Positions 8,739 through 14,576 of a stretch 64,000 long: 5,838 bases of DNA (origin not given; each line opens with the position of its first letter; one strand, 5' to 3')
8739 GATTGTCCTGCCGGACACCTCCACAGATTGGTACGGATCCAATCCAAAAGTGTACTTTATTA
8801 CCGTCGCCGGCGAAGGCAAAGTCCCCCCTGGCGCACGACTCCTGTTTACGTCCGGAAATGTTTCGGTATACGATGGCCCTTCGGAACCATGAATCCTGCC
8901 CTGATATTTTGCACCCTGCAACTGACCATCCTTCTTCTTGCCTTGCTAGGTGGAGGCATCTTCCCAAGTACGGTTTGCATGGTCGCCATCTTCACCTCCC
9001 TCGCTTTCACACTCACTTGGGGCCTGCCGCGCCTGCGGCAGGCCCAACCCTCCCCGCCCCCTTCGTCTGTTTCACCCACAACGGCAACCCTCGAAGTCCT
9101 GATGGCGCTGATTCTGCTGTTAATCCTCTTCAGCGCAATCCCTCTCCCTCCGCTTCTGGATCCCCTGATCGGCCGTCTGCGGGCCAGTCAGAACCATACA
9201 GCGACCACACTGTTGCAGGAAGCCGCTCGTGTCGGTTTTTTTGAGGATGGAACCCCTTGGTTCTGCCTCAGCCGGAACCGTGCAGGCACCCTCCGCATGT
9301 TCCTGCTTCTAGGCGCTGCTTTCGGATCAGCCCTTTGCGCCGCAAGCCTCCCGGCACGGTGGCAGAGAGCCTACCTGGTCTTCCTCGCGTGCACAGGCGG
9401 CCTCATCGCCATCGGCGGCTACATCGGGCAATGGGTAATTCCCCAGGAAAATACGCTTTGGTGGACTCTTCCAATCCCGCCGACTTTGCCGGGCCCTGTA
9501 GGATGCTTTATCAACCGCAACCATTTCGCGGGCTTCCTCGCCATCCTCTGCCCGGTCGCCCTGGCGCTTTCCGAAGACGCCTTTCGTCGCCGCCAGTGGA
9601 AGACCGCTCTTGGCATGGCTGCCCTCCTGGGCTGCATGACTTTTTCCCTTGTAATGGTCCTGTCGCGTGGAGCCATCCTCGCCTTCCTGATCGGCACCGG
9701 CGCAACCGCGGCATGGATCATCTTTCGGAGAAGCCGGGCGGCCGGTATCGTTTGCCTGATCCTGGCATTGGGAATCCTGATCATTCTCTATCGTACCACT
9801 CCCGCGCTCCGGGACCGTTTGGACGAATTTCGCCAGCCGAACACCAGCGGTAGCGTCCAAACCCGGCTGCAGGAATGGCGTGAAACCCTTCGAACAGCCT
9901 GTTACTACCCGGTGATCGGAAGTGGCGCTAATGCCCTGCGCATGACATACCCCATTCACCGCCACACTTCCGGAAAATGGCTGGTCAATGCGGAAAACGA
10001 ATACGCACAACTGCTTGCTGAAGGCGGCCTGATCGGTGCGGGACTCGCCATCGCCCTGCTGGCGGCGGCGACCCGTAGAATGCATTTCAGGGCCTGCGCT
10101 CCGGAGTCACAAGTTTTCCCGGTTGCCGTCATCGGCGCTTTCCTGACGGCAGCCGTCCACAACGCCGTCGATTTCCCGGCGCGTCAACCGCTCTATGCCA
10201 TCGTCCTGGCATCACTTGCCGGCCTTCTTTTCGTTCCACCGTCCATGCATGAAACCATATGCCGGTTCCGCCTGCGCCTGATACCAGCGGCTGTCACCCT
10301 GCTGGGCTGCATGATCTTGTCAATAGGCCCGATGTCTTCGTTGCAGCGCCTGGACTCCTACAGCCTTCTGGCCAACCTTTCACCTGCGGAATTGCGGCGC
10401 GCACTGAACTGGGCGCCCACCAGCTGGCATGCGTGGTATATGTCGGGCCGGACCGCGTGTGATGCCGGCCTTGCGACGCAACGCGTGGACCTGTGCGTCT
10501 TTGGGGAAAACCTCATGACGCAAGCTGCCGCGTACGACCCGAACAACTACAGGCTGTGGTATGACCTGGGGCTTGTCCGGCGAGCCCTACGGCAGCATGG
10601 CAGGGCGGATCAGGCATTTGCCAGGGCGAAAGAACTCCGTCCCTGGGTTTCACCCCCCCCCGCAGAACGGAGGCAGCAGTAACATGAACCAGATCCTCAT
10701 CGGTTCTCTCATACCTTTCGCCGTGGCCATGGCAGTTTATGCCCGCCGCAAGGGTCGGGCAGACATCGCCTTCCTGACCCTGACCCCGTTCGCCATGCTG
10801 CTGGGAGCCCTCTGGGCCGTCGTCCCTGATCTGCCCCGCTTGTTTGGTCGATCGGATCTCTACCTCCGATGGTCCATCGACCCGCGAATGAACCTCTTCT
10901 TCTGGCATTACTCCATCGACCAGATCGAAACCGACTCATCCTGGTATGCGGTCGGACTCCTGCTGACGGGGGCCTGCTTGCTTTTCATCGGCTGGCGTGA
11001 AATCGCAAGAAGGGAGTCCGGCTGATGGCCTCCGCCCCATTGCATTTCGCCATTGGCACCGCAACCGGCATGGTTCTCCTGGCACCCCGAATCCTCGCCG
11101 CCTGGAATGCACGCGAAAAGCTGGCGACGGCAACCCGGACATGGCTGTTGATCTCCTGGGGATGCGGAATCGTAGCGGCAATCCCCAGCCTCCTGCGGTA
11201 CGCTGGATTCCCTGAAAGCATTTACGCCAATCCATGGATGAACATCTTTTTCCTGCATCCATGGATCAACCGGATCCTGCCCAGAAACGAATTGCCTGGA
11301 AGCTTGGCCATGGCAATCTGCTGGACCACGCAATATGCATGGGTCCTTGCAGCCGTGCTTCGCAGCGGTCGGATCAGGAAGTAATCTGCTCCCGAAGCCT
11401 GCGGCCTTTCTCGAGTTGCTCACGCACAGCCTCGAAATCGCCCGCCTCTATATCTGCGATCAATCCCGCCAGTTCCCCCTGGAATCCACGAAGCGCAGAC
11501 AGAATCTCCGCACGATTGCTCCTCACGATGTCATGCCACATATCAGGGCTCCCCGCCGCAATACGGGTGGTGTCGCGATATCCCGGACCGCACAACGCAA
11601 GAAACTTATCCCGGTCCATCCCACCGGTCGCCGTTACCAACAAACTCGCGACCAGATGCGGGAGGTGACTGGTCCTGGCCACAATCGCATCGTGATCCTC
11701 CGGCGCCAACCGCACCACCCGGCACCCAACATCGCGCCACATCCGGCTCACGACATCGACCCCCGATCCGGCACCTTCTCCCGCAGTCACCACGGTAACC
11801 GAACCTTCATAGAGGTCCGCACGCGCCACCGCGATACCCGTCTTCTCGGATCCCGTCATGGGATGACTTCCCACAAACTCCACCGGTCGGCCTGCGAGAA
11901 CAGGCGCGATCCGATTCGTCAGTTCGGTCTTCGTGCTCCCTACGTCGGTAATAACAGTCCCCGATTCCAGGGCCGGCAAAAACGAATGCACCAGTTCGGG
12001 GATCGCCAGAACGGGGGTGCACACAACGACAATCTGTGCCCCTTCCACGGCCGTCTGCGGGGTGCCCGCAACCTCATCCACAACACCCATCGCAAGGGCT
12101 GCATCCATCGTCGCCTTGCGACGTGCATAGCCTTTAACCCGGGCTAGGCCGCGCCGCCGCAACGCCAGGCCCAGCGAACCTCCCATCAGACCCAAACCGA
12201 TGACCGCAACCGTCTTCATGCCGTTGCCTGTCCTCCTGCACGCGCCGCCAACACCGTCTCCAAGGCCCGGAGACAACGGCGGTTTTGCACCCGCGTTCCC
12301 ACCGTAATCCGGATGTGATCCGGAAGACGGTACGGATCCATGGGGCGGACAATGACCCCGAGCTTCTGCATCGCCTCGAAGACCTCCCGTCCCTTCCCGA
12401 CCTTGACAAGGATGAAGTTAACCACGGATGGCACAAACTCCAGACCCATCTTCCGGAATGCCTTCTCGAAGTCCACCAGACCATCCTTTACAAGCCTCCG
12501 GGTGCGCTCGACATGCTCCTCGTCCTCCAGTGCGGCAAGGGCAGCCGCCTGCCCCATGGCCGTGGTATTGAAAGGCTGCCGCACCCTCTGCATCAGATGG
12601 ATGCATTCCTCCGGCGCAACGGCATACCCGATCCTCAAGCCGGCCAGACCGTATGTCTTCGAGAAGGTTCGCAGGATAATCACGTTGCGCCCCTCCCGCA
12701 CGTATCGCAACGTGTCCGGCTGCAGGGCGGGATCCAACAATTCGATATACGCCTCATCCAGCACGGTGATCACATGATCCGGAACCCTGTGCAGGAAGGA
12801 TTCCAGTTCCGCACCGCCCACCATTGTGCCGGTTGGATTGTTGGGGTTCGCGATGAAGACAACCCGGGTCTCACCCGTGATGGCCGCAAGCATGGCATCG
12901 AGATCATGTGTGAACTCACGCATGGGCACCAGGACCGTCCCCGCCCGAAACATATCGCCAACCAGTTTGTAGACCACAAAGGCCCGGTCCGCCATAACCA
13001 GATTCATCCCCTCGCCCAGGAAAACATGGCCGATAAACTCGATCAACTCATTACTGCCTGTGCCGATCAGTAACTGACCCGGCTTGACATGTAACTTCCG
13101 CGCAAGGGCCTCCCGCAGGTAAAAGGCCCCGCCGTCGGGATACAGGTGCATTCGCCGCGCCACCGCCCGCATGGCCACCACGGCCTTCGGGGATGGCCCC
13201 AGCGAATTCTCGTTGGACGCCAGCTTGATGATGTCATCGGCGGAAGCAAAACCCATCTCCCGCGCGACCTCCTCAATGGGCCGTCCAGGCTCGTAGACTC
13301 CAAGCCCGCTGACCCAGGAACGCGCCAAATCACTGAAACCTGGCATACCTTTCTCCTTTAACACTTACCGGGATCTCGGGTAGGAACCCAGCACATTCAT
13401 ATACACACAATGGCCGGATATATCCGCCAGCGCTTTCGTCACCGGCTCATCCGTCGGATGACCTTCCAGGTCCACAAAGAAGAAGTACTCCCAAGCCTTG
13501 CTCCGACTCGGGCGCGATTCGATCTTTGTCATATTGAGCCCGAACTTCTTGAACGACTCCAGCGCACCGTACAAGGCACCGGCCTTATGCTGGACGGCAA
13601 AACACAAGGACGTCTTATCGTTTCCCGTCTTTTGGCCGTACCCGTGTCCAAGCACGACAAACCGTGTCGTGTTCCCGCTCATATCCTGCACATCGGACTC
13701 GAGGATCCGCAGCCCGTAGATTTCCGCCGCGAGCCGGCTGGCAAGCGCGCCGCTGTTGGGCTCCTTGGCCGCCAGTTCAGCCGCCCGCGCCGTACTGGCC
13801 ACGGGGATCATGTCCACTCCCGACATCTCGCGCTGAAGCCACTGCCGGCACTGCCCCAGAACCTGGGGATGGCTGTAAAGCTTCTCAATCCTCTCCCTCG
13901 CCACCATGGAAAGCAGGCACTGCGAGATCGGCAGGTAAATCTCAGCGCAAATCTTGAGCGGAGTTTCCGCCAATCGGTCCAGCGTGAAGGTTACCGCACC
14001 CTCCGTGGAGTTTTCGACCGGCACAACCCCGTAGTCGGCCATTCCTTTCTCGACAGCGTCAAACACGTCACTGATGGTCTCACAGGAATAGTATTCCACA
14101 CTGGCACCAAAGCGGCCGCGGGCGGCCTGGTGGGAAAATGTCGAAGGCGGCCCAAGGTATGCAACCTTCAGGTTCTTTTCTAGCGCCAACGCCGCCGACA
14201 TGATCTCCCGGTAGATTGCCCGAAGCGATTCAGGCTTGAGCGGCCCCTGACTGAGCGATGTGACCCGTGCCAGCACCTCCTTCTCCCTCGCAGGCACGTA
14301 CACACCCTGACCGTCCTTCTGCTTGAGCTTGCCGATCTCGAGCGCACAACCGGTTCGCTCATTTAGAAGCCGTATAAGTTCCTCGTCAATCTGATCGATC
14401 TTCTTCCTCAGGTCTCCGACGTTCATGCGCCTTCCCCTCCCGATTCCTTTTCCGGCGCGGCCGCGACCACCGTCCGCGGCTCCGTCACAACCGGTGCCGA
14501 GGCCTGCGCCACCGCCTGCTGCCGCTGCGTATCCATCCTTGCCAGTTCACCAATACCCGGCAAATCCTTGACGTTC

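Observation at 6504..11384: Self-contained 5-gene membrane/glycosylation cassette splitting the aromatic amino acid genes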

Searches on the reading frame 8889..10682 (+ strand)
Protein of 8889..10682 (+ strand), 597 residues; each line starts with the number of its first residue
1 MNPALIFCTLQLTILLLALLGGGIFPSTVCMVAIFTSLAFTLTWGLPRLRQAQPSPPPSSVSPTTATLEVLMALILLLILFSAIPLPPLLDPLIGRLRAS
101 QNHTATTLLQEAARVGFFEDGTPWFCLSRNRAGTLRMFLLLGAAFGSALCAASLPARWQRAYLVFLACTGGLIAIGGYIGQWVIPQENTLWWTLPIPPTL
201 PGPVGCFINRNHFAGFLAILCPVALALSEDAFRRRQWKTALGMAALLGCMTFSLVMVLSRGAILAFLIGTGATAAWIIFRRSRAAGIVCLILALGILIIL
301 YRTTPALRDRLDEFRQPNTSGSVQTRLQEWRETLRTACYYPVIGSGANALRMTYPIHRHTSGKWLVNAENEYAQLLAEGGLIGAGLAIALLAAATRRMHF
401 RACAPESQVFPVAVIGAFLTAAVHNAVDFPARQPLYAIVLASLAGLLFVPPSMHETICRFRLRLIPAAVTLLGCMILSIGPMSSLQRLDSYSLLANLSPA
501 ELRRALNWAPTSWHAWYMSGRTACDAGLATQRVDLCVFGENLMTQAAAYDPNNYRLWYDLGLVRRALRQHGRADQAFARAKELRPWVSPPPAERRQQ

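Call 5: search_protein_families(library=pfam, proteins=[window:8889-10682:+], max_evalue=0.01)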
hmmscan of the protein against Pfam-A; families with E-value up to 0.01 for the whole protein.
window:8889-10682:+ (597 aa): 3 families
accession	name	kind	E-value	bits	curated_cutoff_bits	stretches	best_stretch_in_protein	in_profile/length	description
PF04932.20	Wzy_C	-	8.5e-21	74.7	31.7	1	246-386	2-147/149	O-Antigen ligase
PF13431.12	TPR_17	-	2.5e-06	27.8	24.4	1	543-575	2-34/34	Tetratricopeptide repeat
PF14559.12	TPR_19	-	0.0094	16.7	25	0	541-579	12-47/68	Tetratricopeptide repeat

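Call 20: search_protein_families(library=ncbifam, proteins=[window:8889-10682:+], max_evalue=1)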
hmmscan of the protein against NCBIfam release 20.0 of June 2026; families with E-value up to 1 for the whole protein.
window:8889-10682:+ (597 aa): 3 families
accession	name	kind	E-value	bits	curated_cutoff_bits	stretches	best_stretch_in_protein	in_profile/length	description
TIGR03097.1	PEP_O_lig_1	hypoth_equivalog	5.2e-16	58.5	188.1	1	202-398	158-348/408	putative O-glycosylation ligase, exosortase A system-associated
TIGR02552.1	LcrH_SycD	equivalog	0.0056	16.4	104.8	1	547-585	45-83/136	SycD/LcrH family type III secretion system chaperone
NF040959.1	MamA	equivalog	0.058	12.8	200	1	543-585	128-170/204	magnetosome protein MamA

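Call 55: search_solved_structures(query=window:8889-10682:+, max_evalue=1, show_alignments=2)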
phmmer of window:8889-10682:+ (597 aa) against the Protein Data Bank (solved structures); distinct sequences matched with E-value up to 1: 14.
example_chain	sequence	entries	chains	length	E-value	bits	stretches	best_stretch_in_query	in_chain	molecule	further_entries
8ump_A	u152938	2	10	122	7.4e-06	28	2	546-585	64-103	T33-ml35-redesigned-TPR-domain-fold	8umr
5hrz_A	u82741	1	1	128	0.034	15.9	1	543-585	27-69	TPR domain protein 1na0C3_3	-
6vl6_A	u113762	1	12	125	0.1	14.3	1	543-585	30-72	T33_dn2A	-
8f29_S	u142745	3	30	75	0.22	13.2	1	377-422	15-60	ATP synthase subunit 9, mitochondrial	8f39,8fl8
2wpd_J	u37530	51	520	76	0.23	13.1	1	377-422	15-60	ATP SYNTHASE SUBUNIT 9, MITOCHONDRIAL | ATP synthase subunit C, mitochondrial | ATP synthase subunit 9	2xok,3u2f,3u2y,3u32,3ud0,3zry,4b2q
8fkj_R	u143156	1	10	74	0.24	13.1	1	377-422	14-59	ATP synthase subunit 9, mitochondrial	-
1na0_A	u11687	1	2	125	0.42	12.3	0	504-585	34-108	designed protein CTPR3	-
6v8e_A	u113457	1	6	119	0.45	12.1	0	503-585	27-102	Designed protein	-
8cus_A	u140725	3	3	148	0.46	12.1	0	542-585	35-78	I432-1(NaCl) Chain A | I432-1(Imd) Chain A | I432-1-X3 Chain A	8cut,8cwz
6b85_J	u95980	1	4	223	0.47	12.1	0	543-585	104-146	TMHC4_R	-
8far_A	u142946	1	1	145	0.48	12.1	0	543-585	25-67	I432-1-CC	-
6vfi_B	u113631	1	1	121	0.55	11.9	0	503-585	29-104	O43_dn18B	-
5fl7_K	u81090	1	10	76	0.55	11.9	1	375-423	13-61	ATP SYNTHASE SUBUNIT 9, MITOCHONDRIAL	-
6vfh_A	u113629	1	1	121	0.57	11.8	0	503-585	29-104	T33_dn10A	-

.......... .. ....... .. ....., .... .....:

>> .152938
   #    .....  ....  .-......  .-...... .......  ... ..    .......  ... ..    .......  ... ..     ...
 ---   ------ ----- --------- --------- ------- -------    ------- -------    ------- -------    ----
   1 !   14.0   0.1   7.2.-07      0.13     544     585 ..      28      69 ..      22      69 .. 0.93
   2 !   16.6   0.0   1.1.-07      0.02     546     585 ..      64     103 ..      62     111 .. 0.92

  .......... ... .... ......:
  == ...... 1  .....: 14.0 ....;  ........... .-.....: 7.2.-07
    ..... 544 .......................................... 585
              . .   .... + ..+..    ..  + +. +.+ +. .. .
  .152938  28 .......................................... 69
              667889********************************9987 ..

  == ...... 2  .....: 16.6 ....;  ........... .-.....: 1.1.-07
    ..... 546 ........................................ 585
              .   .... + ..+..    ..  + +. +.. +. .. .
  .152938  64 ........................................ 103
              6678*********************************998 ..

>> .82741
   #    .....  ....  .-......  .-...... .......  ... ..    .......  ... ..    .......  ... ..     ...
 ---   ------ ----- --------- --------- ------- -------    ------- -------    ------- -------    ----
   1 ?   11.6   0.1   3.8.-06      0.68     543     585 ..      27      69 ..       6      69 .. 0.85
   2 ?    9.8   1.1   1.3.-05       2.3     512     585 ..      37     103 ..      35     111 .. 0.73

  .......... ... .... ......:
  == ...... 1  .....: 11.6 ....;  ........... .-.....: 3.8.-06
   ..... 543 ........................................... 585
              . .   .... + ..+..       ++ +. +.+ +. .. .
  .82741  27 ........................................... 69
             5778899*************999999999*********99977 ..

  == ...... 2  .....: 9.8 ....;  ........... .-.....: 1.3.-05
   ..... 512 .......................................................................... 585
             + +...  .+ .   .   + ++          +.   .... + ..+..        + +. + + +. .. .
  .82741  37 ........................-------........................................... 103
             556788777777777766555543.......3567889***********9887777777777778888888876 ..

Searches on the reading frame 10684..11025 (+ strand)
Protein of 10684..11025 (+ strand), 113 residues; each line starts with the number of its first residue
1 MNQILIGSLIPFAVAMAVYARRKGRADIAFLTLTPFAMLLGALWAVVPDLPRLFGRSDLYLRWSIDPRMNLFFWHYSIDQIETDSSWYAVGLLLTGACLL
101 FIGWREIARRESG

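Call 5: search_protein_families(library=pfam, proteins=[window:10684-11025:+], max_evalue=0.01)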
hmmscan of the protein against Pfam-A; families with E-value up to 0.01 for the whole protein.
window:10684-11025:+ (113 aa): 0 families

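Call 20: search_protein_families(library=ncbifam, proteins=[window:10684-11025:+], max_evalue=1)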
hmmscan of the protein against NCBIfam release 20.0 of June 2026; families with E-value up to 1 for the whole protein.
window:10684-11025:+ (113 aa): 0 families

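Call 21: search_protein_families(library=pfam, proteins=[window:10684-11025:+], max_evalue=10)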
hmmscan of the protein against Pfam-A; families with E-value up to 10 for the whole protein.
window:10684-11025:+ (113 aa): 2 families
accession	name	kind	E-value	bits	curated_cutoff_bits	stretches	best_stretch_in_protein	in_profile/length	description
PF07695.17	7TMR-DISM_7TM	-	0.46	10.8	29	1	3-46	127-170/205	7TM diverse intracellular signalling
PF02656.20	DUF202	-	1.3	10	23.4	1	84-112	38-67/68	Domain of unknown function (DUF202)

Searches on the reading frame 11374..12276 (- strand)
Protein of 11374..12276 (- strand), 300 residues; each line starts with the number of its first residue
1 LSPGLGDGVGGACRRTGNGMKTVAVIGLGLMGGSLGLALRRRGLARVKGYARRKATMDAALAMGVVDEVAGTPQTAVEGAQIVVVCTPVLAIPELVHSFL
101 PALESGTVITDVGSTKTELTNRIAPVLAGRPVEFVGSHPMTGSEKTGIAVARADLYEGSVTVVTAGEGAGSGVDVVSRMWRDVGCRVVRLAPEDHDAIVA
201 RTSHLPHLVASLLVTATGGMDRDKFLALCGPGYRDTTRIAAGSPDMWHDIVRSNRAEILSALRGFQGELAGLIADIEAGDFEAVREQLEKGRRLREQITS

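Call 5: search_protein_families(library=pfam, proteins=[window:11374-12276:-], max_evalue=0.01)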
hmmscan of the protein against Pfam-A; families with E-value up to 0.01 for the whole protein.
window:11374-12276:- (300 aa): 6 families
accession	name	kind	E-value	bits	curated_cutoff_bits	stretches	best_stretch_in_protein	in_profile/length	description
PF02153.23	PDH_N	-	1.9e-31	109.1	26.5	1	35-188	1-153/154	Prephenate dehydrogenase, nucleotide-binding domain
PF20463.3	PDH_C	-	2.4e-21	76.4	22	1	192-289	2-101/102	Prephenate dehydrogenase, dimerization domain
PF03446.21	NAD_binding_2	-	5e-13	49.8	21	1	22-145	1-124/161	NAD binding domain of 6-phosphogluconate dehydrogenase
PF03807.23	F420_oxidored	-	2.1e-07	31.9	21.6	1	22-112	1-91/94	NADP oxidoreductase coenzyme F420-dependent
PF02423.21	OCD_Mu_crystall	-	2.9e-05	23.6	24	1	21-117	130-229/314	Ornithine cyclodeaminase/mu-crystallin family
PF07991.19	KARI_N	-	0.00045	20.3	20.6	1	21-109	5-91/165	Acetohydroxy acid isomeroreductase, NADPH-binding domain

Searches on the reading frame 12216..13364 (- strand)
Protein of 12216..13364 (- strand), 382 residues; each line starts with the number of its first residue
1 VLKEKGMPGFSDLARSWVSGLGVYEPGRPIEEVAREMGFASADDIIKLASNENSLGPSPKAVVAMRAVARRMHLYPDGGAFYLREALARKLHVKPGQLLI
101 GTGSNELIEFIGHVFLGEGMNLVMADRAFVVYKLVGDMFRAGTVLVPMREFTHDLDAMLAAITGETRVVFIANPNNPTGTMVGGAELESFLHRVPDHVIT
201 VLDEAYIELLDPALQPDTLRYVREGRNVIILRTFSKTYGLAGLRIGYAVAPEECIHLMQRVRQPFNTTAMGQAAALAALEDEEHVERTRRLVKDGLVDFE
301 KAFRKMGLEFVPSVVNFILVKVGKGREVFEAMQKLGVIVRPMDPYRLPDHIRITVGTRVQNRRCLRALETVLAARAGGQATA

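Call 5: search_protein_families(library=pfam, proteins=[window:12216-13364:-], max_evalue=0.01)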
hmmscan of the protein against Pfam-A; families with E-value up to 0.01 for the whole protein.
window:12216-13364:- (382 aa): 2 families
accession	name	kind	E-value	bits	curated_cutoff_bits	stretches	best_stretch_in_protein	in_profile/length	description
PF00155.27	Aminotran_1_2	-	1.8e-53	182.5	19.7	1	44-368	2-361/361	Aminotransferase class I and II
PF04864.19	Alliinase_C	-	0.0043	16.4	22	1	98-255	69-213/363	Allinase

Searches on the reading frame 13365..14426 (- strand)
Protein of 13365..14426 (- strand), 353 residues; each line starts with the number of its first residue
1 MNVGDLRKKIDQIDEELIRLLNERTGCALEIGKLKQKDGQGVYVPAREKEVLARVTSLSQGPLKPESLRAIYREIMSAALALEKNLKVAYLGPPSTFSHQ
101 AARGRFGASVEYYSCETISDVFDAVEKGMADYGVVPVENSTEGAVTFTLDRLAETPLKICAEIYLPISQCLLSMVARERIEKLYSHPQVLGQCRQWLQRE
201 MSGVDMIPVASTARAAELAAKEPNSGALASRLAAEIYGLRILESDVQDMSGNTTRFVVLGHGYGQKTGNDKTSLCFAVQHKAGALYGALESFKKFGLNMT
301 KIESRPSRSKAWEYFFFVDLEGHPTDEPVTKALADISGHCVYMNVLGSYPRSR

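Call 5: search_protein_families(library=pfam, proteins=[window:13365-14426:-], max_evalue=0.01)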
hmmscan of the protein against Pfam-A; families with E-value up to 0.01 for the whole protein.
window:13365-14426:- (353 aa): 3 families
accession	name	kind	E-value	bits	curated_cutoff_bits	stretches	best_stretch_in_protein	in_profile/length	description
PF00800.23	PDT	-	8.8e-65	218.3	25.2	1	88-261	1-178/181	Prephenate dehydratase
PF01817.26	CM_2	-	2.8e-25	88.8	27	1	6-84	1-80/80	Chorismate mutase type II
PF01842.31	ACT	-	8.2e-06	25.9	27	1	281-336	10-64/66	ACT domain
